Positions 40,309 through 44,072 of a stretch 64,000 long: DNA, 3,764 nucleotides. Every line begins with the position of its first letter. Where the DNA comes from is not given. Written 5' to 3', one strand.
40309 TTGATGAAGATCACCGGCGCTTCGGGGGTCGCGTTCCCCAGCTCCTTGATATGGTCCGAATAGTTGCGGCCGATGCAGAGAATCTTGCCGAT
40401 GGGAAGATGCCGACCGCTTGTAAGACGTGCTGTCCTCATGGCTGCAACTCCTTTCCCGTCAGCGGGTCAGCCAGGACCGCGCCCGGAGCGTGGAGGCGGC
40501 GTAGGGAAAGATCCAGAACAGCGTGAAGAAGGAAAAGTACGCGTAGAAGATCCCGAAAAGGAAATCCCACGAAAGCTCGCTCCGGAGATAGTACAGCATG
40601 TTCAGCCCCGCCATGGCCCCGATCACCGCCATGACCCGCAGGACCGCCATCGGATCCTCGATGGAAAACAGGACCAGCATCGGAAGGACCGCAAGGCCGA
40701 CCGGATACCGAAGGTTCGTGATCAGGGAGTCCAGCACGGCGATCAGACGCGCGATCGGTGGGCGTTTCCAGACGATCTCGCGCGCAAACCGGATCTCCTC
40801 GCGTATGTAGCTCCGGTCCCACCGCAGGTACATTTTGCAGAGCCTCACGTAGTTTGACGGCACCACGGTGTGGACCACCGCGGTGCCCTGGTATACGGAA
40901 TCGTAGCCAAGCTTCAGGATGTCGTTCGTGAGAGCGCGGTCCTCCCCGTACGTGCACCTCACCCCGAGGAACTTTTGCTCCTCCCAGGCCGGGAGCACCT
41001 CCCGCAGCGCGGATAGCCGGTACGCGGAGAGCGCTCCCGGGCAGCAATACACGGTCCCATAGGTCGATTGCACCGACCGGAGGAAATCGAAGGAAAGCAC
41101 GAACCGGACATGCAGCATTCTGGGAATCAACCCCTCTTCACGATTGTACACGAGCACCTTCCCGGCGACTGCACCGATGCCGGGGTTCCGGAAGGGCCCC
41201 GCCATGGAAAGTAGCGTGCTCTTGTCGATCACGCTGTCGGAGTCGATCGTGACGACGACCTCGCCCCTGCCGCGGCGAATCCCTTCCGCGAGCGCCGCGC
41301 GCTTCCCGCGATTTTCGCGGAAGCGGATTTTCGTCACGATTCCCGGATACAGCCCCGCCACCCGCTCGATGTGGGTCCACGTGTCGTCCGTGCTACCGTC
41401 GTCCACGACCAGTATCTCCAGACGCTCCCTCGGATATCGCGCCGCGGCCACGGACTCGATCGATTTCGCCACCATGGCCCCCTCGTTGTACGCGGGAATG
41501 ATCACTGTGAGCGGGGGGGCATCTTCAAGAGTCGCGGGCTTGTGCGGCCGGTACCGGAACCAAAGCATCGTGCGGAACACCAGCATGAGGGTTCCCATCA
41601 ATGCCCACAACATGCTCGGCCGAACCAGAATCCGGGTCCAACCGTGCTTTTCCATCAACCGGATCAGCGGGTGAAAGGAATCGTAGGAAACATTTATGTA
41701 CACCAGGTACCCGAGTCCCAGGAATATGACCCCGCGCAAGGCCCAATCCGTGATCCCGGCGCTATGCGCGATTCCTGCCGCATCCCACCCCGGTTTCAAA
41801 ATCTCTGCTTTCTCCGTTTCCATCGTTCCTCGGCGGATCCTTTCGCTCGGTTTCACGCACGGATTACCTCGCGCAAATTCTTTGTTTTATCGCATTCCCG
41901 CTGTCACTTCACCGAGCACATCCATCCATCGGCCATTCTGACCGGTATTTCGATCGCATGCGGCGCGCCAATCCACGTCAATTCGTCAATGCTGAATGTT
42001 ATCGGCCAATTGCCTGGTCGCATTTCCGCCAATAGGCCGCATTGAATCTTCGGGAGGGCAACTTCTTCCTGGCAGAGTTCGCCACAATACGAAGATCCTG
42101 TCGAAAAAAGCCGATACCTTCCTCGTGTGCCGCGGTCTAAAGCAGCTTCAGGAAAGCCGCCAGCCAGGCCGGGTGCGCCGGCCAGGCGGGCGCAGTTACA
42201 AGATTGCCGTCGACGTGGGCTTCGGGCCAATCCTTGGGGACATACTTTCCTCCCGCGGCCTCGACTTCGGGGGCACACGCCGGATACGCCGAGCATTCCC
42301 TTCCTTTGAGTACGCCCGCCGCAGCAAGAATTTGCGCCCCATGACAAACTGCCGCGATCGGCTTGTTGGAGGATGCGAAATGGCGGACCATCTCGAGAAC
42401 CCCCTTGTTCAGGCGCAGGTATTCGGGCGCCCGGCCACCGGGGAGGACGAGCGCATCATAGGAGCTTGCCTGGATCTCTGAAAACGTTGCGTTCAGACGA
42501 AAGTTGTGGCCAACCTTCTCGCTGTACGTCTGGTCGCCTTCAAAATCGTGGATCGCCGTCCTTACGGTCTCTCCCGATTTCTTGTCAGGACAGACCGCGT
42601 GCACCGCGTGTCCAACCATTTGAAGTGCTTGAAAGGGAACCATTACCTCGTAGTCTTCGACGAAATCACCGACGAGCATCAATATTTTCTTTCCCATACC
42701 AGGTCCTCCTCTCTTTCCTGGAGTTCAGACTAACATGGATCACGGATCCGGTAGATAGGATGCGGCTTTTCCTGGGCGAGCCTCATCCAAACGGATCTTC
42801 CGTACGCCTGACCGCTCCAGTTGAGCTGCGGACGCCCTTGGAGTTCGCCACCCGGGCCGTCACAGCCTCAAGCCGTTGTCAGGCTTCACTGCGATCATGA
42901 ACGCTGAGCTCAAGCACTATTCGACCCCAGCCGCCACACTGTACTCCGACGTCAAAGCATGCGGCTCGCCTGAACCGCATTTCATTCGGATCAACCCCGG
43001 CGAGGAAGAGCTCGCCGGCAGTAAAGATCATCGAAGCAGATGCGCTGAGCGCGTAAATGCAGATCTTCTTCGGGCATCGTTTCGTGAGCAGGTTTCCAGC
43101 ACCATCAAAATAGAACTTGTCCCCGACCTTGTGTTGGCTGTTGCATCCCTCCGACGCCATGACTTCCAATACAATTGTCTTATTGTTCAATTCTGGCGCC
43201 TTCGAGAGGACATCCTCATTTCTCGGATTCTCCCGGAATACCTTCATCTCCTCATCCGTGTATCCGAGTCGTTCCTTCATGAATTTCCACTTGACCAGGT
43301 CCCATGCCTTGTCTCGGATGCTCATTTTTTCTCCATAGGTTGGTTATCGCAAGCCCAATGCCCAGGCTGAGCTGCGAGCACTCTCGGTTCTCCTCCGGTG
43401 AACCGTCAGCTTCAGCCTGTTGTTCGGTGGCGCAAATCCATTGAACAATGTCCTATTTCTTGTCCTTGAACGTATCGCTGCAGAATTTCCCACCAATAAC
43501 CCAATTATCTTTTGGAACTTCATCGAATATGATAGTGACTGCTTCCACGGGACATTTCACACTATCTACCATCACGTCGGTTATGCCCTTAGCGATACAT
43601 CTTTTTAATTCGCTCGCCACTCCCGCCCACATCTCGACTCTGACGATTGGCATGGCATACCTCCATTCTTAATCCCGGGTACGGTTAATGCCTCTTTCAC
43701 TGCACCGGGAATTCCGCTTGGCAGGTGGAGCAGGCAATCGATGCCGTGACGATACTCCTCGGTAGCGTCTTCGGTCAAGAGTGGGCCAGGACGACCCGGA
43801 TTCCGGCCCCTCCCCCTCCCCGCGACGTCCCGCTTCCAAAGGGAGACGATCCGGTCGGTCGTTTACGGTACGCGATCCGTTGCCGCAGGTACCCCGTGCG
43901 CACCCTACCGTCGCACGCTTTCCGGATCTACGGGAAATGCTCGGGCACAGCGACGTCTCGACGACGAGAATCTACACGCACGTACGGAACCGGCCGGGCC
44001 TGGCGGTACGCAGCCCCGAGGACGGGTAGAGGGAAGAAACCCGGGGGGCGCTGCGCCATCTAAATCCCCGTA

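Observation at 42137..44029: Decayed chromosomal integron: intI remnant divergent from an attC-flanked cassette array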

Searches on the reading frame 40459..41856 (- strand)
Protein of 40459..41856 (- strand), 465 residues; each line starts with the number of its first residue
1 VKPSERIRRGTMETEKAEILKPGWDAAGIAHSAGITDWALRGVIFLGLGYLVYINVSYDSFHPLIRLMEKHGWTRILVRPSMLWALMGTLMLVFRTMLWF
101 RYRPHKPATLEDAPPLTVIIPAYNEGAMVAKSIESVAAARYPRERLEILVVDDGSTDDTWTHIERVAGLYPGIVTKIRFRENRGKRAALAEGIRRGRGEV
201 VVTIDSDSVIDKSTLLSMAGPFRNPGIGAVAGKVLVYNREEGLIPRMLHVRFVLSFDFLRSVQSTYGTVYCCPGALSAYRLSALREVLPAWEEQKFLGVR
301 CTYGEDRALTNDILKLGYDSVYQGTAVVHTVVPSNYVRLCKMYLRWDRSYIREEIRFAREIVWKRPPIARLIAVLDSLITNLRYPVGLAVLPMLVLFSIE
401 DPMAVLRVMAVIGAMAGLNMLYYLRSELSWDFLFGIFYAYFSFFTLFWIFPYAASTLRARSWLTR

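Call 4: search_protein_families(library=pfam, proteins=[window:40459-41856:-], max_evalue=0.01)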
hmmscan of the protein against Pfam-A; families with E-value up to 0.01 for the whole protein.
window:40459-41856:- (465 aa): 6 families
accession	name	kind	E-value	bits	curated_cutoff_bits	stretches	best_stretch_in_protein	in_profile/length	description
PF00535.33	Glycos_transf_2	-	2.7e-34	119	23.3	1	117-287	1-167/168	Glycosyl transferase family 2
PF13641.12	Glyco_tranf_2_3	-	2.6e-22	80.4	27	1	114-346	1-227/230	Glycosyltransferase like family 2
PF03142.21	Chitin_synth_2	-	1.6e-12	47.3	27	1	192-430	196-456/527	Chitin synthase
PF13632.12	Glyco_trans_2_3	-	3.7e-12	46.9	27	1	201-396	2-194/198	Glycosyl transferase family group 2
PF13506.12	Glyco_transf_21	-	7.4e-08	32.5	21.7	1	185-348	18-174/174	Glycosyl transferase family 21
PF10111.15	Glyco_tranf_2_2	-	0.003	17.5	27.3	1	117-215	1-99/276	Glycosyltransferase like family 2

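Call 5: search_protein_families(library=ncbifam, proteins=[window:40459-41856:-], max_evalue=0.01)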
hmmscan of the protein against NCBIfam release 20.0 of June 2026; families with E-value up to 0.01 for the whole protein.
window:40459-41856:- (465 aa): 29 families (the best 25 are shown)
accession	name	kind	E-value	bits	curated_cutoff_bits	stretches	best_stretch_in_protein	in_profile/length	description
TIGR04242.1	nodulat_NodC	equivalog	6.4e-50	170.3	550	1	105-465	39-394/395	chitooligosaccharide synthase NodC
TIGR03937.1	PgaC_IcaA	equivalog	4.4e-34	118.1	422.3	1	81-362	13-282/407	poly-beta-1,6-N-acetyl-D-glucosamine synthase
TIGR03111.1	glyc2_xrt_Gpos1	hypoth_equivalog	9e-26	90.6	363.95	1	78-428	15-360/439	TIGR03111 family XrtG-associated glycosyltransferase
TIGR03965.1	mycofact_glyco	equivalog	2.9e-25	89.1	280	1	105-284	65-241/467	mycofactocin biosynthesis glycosyltransferase MftF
NF041875.1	EPS_EpsD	equivalog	1.8e-14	53.9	370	1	116-213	1-95/325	exopolysaccharide biosynthesis glycosyltransferase EpsD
NF007482.0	PRK10073.1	equivalog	2.2e-11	43.4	423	1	112-219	4-110/334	glycosyltransferase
NF047588.1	GlcsyltransPgfSStrep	equivalog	6e-11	42.1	500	1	116-209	3-97/308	glycosyltransferase PgfS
NF038299.1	EPS_HpsN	equivalog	4.4e-10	39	425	1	116-236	3-121/317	hormogonium polysaccharide biosynthesis glycosyltransferase HpsN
NF041865.1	EpsU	equivalog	5.1e-10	38.9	700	1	102-252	26-176/394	exopolysaccharide biosynthesis GT2 family glycosyltransferase EpsU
NF047683.1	TeichurnBiosyTuaG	equivalog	6.3e-10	39.1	400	1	113-212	5-101/252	teichuronic acid biosynthesis protein TuaG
NF010496.0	PRK13915.1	equivalog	7.2e-10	38.4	262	1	116-230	33-151/307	glucosyl-3-phosphoglycerate synthase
TIGR03469.1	HpnB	hypoth_equivalog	1.4e-09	37.5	379.25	1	89-171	13-100/386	hopene-associated glycosyltransferase HpnB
NF007986.1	PRK10714.1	equivalog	3.9e-09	36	529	1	116-207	8-100/316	undecaprenyl-phosphate 4-deoxy-4-formamido-L-arabinose transferase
TIGR04283.1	glyco_like_mftF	equivalog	4.8e-09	36.1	182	1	116-216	1-91/221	TIGR04283 family arsenosugar biosynthesis glycosyltransferase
TIGR03030.1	CelA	equivalog_domain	1.8e-08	32.9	699.1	1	87-222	103-253/714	UDP-forming cellulose synthase catalytic subunit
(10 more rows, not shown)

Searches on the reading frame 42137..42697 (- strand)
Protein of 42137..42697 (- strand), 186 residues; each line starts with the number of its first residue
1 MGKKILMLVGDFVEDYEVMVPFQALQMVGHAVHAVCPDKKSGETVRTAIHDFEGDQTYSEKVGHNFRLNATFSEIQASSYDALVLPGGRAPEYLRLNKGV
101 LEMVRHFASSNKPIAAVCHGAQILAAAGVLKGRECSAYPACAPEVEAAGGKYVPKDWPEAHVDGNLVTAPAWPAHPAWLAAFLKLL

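Call 4: search_protein_families(library=pfam, proteins=[window:42137-42697:-], max_evalue=0.01)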
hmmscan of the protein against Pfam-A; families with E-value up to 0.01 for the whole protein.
window:42137-42697:- (186 aa): 5 families
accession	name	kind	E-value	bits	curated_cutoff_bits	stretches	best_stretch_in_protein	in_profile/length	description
PF01965.30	DJ-1_PfpI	-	5.3e-46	156.9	26.6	1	3-184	1-164/165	DJ-1/PfpI family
PF00117.34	GATase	-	1.8e-05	24.9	22.8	1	66-127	27-88/190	Glutamine amidotransferase class-I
PF07685.20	GATase_3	-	0.0013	18.8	27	1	75-125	35-89/196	CobB/CobQ-like glutamine amidotransferase domain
PF17124.11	ThiJ_like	-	0.0017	18.7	30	0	73-130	78-144/186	ThiJ/PfpI family-like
PF18011.7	Catalase_C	-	0.0082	16.2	24.6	0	59-129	34-115/150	C-terminal domain found in long catalases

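Call 5: search_protein_families(library=ncbifam, proteins=[window:42137-42697:-], max_evalue=0.01)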
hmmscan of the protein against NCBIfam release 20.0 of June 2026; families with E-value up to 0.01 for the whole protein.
window:42137-42697:- (186 aa): 16 families
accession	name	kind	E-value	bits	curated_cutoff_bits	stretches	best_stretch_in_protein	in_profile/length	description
TIGR01382.1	PfpI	subfamily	3e-55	186.3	139.05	1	4-186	1-168/169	DJ-1/PfpI/YhbO family deglycase/protease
NF040823.1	deglyc_PfpI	equivalog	4.7e-32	111.1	330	1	4-186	2-165/166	deglycase PfpI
TIGR01383.1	not_thiJ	equivalog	7e-13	48.7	131.25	1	42-169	26-151/180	DJ-1 family glyoxalase III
TIGR01737.1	FGAM_synth_I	equivalog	5.9e-07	29.1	177.8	1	71-132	32-99/228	phosphoribosylformylglycinamidine synthase I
NF008747.0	PRK11780.1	equivalog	4.5e-06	26.8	180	1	72-172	78-193/218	isoprenoid biosynthesis glyoxalase ElbB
NF002957.0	PRK03619.1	equivalog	1.1e-05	24.9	212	1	72-132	34-100/222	phosphoribosylformylglycinamidine synthase subunit PurQ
NF008605.0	PRK11574.1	equivalog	2.2e-05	24.3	252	1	41-129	28-118/196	protein deglycase YajL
NF052371.1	TransRegGbdRPseu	equivalog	5.5e-05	22.4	480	1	67-141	70-143/365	choline metabolism transcriptional regulator GbdR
TIGR01855.1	IMP_synth_hisH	equivalog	0.00022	21.1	105.4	1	69-129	26-89/198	imidazole glycerol phosphate synthase subunit HisH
NF006902.0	PRK09393.1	equivalog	0.00084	18.6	425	1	79-136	76-132/327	transcriptional regulator FtrA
NF009475.0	PRK12838.1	equivalog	0.0011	18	221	1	69-127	200-256/359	carbamoyl phosphate synthase small subunit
TIGR03800.1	PLP_synth_Pdx2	equivalog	0.0016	18.4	105.55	1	78-127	35-86/184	pyridoxal 5'-phosphate synthase glutaminase subunit PdxT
NF003168.0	PRK04155.1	equivalog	0.0019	17.3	365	1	59-140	125-215/287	glyoxalase III HchA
TIGR01368.1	CPSaseIIsmall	equivalog_domain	0.0059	15.6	307.35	1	69-127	206-262/361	glutamine-hydrolyzing carbamoyl-phosphate synthase small subunit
TIGR00888.1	guaA_Nterm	equivalog_domain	0.0074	15.7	172.15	1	69-127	31-86/188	glutamine-hydrolyzing GMP synthase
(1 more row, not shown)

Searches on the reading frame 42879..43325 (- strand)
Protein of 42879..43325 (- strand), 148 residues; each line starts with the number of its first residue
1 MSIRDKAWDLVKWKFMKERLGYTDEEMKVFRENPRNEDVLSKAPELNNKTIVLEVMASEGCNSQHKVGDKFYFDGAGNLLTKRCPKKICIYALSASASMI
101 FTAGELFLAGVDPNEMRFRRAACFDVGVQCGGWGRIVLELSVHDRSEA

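Call 4: search_protein_families(library=pfam, proteins=[window:42879-43325:-], max_evalue=0.01)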
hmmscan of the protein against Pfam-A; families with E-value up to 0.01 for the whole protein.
window:42879-43325:- (148 aa): 0 families

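Call 5: search_protein_families(library=ncbifam, proteins=[window:42879-43325:-], max_evalue=0.01)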
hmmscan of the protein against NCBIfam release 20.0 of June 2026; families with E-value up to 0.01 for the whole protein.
window:42879-43325:- (148 aa): 1 family
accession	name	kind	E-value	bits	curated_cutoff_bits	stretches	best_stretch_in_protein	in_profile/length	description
TIGR04076.1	TIGR04076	subfamily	2e-05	25.1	33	1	50-103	3-54/91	TIGR04076 family protein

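Call 10: find_encoding_contigs(protein=window:42879-43325:-, flank=10000, max_places=10)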
Protein window:42879-43325:- (148 aa): 6 contigs read that carry it; 6 places shown.
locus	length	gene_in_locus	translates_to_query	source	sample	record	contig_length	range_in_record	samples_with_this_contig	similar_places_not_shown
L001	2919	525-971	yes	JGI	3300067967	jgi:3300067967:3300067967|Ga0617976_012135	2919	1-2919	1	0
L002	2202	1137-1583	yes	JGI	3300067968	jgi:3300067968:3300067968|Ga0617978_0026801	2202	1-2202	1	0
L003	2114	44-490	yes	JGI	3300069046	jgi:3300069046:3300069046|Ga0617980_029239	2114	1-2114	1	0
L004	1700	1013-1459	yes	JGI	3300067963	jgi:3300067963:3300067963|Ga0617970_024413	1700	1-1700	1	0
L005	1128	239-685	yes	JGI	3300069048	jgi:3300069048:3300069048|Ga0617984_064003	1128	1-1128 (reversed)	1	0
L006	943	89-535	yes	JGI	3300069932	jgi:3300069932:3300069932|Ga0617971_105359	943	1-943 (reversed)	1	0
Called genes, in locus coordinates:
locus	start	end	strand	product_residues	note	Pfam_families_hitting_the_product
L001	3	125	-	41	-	?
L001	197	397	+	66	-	PF01361:Tautomerase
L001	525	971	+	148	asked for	-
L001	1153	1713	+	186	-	PF01965:DJ-1_PfpI, PF00117:GATase (weak)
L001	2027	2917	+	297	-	?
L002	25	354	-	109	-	PF04993:TfoX_N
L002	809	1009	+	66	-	PF01361:Tautomerase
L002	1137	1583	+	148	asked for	-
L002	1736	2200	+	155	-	?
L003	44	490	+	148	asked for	-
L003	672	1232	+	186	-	PF01965:DJ-1_PfpI, PF00117:GATase (weak)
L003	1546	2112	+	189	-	?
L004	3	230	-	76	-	?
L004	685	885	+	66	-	PF01361:Tautomerase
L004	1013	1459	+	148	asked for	-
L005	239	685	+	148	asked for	-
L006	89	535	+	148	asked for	-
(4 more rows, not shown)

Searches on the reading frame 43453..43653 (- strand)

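Call 4: search_protein_families(library=pfam, proteins=[window:43453-43653:-], max_evalue=0.01)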
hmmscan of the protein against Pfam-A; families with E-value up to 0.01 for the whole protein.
window:43453-43653:- (66 aa): 1 family
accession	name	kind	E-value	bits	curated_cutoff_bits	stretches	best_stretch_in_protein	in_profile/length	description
PF01361.26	Tautomerase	-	1.3e-13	51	22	1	2-59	1-58/60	Tautomerase enzyme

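Call 5: search_protein_families(library=ncbifam, proteins=[window:43453-43653:-], max_evalue=0.01)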
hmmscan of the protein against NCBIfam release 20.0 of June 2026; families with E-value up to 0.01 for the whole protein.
window:43453-43653:- (66 aa): 7 families
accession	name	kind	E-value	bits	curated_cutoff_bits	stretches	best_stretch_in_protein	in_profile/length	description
NF001966.0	PRK00745.1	equivalog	5.2e-18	64.7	80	1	1-60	1-60/62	4-oxalocrotonate tautomerase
TIGR00013.1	taut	subfamily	6.9e-15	54.9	56.9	1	1-60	1-61/64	2-hydroxymuconate tautomerase family protein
NF041920.1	DmpI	equivalog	5.3e-14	51.8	70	1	1-60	1-59/59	4-oxalocrotonate tautomerase DmpI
NF002571.1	PRK02220.1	equivalog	4.9e-10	39.2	55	1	1-60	1-60/61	2-hydroxymuconate tautomerase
NF002524.0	PRK01964.1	equivalog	7.8e-10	38.6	86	1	1-59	1-59/64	4-oxalocrotonate tautomerase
NF002622.0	PRK02289.1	equivalog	2.7e-07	30.7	103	1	1-50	1-50/60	4-oxalocrotonate tautomerase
NF002324.0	PRK01271.1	equivalog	0.0018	18.8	83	1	11-51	12-52/75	tautomerase PptA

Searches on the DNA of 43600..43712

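Call 48: search_with_rna_model(model_id=R1, source=window, start=43600, end=43712, filters=off, max_evalue=10, show_alignments=3)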
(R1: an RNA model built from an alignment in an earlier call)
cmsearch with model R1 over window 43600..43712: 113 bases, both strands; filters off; matches with E-value up to 10: 3.
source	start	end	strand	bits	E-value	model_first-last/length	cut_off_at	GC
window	43671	43712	+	0.5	2.5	1-80/80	no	0.52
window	43651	43695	-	0.2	3.1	1-80/80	no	0.49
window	43623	43653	+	-0.5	4.8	1-80/80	no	0.58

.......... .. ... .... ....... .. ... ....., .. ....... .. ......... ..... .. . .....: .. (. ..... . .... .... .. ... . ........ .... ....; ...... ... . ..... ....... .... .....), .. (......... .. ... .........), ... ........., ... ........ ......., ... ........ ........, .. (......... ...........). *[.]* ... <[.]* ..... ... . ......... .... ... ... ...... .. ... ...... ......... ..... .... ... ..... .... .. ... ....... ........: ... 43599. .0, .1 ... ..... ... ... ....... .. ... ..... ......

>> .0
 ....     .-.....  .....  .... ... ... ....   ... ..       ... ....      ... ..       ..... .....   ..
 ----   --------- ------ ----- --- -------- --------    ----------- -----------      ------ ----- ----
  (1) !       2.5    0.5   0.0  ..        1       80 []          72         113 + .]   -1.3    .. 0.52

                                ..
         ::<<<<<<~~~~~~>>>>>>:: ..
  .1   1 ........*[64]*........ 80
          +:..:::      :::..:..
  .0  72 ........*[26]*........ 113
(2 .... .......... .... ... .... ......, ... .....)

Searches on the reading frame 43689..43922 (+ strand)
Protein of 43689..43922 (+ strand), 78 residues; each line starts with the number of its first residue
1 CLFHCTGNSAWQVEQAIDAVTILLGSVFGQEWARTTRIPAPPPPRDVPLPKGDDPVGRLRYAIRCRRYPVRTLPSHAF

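Call 38: search_protein_families(library=ncbifam, proteins=[window:43689-43922:+], max_evalue=10)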
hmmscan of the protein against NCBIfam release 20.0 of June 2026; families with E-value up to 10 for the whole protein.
seq(78 aa): 0 families

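Call 42: search_protein_families(library=pfam, proteins=[window:43710-43922:+], max_evalue=10)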
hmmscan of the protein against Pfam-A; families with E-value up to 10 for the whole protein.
seq(71 aa): 0 families
